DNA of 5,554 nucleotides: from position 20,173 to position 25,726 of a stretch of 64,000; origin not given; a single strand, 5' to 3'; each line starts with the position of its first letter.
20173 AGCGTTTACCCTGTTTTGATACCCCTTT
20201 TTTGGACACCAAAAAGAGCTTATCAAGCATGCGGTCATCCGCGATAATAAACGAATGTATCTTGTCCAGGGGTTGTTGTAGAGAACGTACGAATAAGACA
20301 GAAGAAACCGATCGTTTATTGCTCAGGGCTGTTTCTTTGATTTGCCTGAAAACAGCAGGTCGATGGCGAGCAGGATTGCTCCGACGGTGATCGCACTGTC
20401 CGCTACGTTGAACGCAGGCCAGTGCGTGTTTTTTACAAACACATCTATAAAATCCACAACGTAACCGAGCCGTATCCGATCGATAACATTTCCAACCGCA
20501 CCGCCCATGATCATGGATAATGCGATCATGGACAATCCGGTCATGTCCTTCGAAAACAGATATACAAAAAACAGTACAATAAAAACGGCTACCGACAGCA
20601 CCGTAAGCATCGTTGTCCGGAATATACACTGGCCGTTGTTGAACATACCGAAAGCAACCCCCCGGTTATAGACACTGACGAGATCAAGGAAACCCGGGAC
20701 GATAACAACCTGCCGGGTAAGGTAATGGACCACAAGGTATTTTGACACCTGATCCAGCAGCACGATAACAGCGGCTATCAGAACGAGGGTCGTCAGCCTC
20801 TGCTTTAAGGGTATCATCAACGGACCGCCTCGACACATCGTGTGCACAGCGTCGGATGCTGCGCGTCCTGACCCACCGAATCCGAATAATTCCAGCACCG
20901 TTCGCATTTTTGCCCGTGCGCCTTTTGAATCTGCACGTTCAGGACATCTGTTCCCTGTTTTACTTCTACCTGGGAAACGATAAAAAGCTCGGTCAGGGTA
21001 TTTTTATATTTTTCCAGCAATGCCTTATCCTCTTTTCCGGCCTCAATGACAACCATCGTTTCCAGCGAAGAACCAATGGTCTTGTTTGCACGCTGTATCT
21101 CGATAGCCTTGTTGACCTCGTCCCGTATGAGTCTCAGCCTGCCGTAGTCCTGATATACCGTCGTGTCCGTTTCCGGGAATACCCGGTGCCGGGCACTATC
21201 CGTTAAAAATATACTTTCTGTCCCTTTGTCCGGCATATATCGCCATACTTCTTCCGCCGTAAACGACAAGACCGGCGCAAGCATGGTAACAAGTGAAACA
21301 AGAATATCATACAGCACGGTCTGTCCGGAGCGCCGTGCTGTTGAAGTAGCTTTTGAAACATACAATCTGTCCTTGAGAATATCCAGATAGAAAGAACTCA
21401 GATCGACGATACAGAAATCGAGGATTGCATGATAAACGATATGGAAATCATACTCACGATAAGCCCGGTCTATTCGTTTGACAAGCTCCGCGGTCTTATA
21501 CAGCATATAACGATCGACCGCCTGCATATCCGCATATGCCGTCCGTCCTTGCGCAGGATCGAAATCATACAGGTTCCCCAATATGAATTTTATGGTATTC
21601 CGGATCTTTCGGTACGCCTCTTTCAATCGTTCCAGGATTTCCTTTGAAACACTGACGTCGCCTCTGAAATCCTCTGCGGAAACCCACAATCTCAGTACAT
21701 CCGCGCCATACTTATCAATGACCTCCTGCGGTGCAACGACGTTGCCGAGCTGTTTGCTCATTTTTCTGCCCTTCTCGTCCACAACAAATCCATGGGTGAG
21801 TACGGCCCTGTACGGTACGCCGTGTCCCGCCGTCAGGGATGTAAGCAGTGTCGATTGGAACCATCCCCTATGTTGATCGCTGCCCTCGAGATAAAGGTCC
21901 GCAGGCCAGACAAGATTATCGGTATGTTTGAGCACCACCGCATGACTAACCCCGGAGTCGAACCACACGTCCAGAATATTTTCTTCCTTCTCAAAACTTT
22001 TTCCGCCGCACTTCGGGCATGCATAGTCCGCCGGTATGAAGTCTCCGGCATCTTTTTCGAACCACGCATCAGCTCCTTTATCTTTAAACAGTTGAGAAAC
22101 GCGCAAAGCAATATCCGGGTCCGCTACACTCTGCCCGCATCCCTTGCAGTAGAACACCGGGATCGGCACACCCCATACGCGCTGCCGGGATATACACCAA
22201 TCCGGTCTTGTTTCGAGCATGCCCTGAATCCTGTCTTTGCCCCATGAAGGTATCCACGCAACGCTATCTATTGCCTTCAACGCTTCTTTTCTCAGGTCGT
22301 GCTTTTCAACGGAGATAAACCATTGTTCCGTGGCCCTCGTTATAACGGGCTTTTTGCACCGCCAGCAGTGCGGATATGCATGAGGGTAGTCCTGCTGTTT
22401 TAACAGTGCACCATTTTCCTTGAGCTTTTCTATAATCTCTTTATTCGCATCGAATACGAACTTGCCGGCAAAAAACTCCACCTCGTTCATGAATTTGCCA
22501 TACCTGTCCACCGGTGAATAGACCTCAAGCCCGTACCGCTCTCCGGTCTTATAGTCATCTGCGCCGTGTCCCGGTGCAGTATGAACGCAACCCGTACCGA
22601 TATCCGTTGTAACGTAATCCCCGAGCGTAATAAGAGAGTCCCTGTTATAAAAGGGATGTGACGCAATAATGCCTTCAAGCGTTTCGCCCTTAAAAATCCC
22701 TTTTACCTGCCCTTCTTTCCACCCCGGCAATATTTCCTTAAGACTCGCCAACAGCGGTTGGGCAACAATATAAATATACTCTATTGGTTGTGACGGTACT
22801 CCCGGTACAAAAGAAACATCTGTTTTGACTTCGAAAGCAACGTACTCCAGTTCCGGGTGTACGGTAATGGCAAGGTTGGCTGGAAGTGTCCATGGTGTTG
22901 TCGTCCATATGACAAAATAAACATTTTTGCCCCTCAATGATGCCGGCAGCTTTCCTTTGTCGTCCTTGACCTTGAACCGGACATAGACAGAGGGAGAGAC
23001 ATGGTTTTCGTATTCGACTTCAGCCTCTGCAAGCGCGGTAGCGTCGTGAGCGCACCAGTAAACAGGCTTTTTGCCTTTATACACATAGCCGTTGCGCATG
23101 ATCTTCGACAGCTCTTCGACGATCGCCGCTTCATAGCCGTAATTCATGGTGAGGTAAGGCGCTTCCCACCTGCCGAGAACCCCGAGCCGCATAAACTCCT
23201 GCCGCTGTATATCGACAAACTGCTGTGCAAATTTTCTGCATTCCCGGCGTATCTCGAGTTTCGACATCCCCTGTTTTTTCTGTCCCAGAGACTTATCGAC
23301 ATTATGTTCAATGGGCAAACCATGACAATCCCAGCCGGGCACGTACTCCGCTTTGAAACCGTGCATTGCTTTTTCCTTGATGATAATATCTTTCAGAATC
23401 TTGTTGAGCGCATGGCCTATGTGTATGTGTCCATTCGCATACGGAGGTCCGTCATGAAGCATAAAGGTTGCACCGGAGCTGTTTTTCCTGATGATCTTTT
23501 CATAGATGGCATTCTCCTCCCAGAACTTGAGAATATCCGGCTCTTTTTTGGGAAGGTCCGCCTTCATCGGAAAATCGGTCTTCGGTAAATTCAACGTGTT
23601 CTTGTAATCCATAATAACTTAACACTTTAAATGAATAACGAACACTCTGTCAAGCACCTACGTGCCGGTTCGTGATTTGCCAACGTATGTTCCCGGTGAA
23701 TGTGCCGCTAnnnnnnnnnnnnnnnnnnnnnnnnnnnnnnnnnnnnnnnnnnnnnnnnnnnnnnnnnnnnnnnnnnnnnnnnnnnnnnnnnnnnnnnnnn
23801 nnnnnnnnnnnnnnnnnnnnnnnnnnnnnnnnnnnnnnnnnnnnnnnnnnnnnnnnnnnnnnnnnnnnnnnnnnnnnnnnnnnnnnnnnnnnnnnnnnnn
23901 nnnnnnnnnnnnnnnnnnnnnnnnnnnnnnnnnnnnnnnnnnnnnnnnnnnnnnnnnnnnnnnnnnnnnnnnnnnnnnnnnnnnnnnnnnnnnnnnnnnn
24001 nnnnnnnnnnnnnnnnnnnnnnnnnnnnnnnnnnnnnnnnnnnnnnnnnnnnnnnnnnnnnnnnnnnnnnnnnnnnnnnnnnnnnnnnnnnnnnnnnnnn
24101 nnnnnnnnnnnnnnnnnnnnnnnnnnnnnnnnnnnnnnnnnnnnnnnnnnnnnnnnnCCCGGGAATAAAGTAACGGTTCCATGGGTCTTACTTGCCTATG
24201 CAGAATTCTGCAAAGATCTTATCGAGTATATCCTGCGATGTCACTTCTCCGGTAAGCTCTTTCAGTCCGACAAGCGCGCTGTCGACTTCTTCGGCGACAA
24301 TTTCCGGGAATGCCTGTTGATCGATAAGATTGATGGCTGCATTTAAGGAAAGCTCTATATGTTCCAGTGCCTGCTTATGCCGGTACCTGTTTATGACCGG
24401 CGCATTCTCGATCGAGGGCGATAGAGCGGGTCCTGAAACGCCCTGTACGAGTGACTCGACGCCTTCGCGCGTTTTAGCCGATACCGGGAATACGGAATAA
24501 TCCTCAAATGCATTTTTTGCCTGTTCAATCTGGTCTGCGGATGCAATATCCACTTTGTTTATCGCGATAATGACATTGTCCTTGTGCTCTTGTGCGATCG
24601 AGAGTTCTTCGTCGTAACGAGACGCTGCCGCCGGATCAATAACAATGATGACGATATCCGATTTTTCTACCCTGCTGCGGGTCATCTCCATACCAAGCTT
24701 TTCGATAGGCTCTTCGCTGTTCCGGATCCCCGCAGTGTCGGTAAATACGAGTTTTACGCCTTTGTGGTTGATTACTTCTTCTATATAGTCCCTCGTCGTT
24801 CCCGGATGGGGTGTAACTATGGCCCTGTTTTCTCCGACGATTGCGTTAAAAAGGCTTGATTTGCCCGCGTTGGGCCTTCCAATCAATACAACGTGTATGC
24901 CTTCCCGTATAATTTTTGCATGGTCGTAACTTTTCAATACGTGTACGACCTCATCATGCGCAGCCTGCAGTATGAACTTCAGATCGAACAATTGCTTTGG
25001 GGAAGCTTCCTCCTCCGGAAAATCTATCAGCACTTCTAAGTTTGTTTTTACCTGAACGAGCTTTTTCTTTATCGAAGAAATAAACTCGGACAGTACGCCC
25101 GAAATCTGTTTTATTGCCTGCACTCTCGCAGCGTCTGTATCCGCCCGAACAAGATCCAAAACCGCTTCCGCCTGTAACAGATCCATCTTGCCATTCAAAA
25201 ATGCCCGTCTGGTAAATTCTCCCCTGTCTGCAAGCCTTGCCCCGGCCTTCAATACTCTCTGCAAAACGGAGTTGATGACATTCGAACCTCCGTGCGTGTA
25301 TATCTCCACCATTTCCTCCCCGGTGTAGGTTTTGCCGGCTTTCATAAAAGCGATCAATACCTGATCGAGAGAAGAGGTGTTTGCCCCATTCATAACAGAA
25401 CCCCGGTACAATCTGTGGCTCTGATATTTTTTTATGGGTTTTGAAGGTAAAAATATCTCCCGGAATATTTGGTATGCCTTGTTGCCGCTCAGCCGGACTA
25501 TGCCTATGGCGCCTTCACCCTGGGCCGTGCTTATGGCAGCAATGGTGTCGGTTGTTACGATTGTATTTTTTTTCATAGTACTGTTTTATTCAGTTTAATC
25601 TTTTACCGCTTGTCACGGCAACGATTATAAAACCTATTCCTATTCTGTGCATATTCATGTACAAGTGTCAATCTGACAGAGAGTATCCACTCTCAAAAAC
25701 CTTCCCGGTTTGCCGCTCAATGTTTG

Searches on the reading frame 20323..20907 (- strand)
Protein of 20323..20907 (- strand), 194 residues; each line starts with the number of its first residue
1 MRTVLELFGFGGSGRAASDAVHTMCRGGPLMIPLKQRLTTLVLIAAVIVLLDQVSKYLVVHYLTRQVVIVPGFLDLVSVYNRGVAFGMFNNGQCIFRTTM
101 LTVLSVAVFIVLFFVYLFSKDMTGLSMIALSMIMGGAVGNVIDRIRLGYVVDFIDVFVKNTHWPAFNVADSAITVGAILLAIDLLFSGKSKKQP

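Call 5: search_protein_families(library=pfam, proteins=[window:20323-20907:-], max_evalue=0.01)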
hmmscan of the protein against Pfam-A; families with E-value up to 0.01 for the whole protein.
window:20323-20907:- (194 aa): 1 family
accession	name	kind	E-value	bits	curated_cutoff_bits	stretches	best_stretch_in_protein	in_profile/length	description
PF01252.23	Peptidase_A8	-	2.2e-39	135.3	25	1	44-186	1-142/142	Signal peptidase (SPase) II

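Call 6: search_protein_families(library=ncbifam, proteins=[window:20323-20907:-], max_evalue=0.01)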
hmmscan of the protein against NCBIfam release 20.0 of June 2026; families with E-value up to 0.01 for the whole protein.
window:20323-20907:- (194 aa): 22 families
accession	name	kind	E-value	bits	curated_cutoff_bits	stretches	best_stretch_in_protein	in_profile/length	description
NF011360.0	PRK14779.1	subfamily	2.6e-38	131.6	177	1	36-192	7-161/163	lipoprotein signal peptidase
TIGR00077.1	lspA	equivalog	1e-34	119.8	73.95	1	35-193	6-163/164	signal peptidase II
NF011352.0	PRK14770.1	equivalog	1e-31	109.7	223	1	38-192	18-170/173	lipoprotein signal peptidase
NF011371.0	PRK14790.1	equivalog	1.4e-31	109.5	202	1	34-192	5-160/169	lipoprotein signal peptidase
NF011357.0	PRK14775.1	equivalog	1.7e-31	109.4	201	1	42-189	8-153/170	lipoprotein signal peptidase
NF011358.0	PRK14776.1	equivalog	7.4e-29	100.7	285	1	39-190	11-160/170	lipoprotein signal peptidase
NF011368.0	PRK14787.1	equivalog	4.7e-28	98.3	177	1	40-182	3-151/167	lipoprotein signal peptidase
NF011365.0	PRK14784.1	equivalog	8.7e-28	97.4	181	1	43-190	9-152/160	lipoprotein signal peptidase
NF011355.0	PRK14773.1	subfamily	4.4e-27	95.2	218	1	78-193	77-195/206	lipoprotein signal peptidase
NF011366.0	PRK14785.1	subfamily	2.9e-26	92.6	256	1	29-191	32-196/198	lipoprotein signal peptidase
NF011370.0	PRK14789.1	equivalog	6.8e-24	84.6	248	1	32-189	2-154/194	lipoprotein signal peptidase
NF011367.0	PRK14786.1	equivalog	8.1e-21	74.8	190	1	42-193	4-151/154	lipoprotein signal peptidase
NF011350.0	PRK14768.1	equivalog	5.1e-19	69.1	210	1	42-187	4-143/148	lipoprotein signal peptidase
NF011356.0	PRK14774.1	equivalog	3.2e-18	66.1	256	1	42-181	5-147/185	lipoprotein signal peptidase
NF011351.0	PRK14769.1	subfamily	2.8e-17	63.4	216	1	40-183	7-142/156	lipoprotein signal peptidase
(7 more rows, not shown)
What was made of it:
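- On Bacterial lipoprotein (Lgt/LspA substrate): An lspA gene is present at 20323-20907 (calls 5, 6).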

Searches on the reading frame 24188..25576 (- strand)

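Call 5: search_protein_families(library=pfam, proteins=[window:24188-25576:-], max_evalue=0.01)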
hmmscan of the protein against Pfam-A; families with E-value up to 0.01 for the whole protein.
window:24188-25576:- (462 aa): 15 families
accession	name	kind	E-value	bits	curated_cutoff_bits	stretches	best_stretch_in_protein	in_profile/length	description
PF12631.12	MnmE_helical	-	2.5e-46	158.9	40.1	1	133-459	1-211/211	MnmE helical domain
PF10396.14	TrmE_N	-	1.6e-38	131.9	29.8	1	11-130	1-117/117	GTP-binding protein TrmE N-terminus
PF01926.29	MMR_HSR1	-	1.7e-27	96.2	21.9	1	228-341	1-113/113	50S ribosome-binding GTPase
PF02421.24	FeoB_N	-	9.1e-16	58.2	27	1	228-378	2-154/156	Ferrous iron transport protein B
PF03193.22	RsgA_GTPase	-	1.3e-08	35.3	30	1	306-380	26-104/174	RsgA GTPase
PF00009.33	GTP_EFTU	-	9e-07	29.1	26.5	1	297-380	85-182/188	Elongation factor Tu GTP binding domain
PF00350.29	Dynamin_N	-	1.8e-06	28.5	27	1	229-261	1-33/168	Dynamin family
PF04548.22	AIG1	-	5.5e-05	23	27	1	228-323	2-101/212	AIG1 family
PF00025.27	Arf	-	0.00022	21.2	22.3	1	224-359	12-142/174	ADP-ribosylation factor family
PF00071.28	Ras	-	0.00026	21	21.6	1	229-377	2-153/162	Ras family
PF10662.15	PduV-EutP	-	0.0008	19.7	21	0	229-378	4-139/143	Ethanolamine utilisation - propanediol utilisation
PF08477.19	Roc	-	0.0012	19.6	27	1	229-343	2-119/119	Ras of Complex, Roc, domain of DAPkinase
PF16897.10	MMR_HSR1_Xtn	-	0.0019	18.6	35.2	1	335-378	58-98/106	C-terminal region of MMR_HSR1 domain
PF00005.33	ABC_tran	-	0.0074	17.3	25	0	223-252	8-37/137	ABC transporter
PF13401.12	AAA_22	-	0.0087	16.8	27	0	228-316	7-93/130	AAA domain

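Call 6: search_protein_families(library=ncbifam, proteins=[window:24188-25576:-], max_evalue=0.01)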
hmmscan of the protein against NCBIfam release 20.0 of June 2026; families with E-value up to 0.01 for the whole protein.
window:24188-25576:- (462 aa): 25 families
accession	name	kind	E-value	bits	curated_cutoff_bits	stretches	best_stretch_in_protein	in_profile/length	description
NF003661.0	PRK05291.1-3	equivalog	6.8e-118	394.8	380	1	8-462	2-448/448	tRNA uridine-5-carboxymethylaminomethyl(34) synthesis GTPase MnmE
TIGR00450.1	mnmE_trmE_thdF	equivalog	1.8e-104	350.3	252.6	1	17-462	2-446/446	tRNA uridine-5-carboxymethylaminomethyl(34) synthesis GTPase MnmE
TIGR03594.1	GTPase_EngA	equivalog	3.2e-38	131.9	306.7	1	208-380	154-342/432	ribosome biogenesis GTPase Der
NF000908.1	PRK00089.1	equivalog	9.2e-33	113.8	237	1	228-380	5-163/291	GTPase Era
TIGR00231.1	small_GTP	domain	1.7e-27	96.2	42.5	1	227-378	4-160/164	GTP-binding protein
TIGR03918.1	GTP_HydF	equivalog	1.4e-26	93.2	325.55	1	227-381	8-164/392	[FeFe] hydrogenase H-cluster maturation GTPase HydF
TIGR00436.1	era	equivalog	1.6e-21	76.9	116.25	1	228-378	2-157/270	GTPase Era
NF002828.0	PRK03003.1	equivalog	1.7e-20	73.1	631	1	208-352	194-344/477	ribosome biogenesis GTPase Der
NF007071.0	PRK09518.1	equivalog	4e-20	71.9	953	1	208-349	425-572/706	bifunctional cytidylate kinase/GTPase Der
TIGR03596.1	GTPase_YlqF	equivalog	3.4e-15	56.1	208.2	2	198-284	90-173/276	ribosome biogenesis GTPase YlqF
TIGR00437.1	feoB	equivalog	5e-15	55.2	315.65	1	233-409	1-180/594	ferrous iron transport protein B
NF008955.0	PRK12297.1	equivalog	1.1e-12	47.6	406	1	229-381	162-325/429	GTPase ObgE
NF008956.1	PRK12299.1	equivalog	7.5e-12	44.8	300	1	229-380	161-321/327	GTPase ObgE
TIGR03156.1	GTP_HflX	equivalog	2.7e-11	43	216.75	1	223-380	186-347/351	GTPase HflX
TIGR02729.1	Obg_CgtA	equivalog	7.7e-11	41.6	280.25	1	229-380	160-324/329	Obg family GTPase CgtA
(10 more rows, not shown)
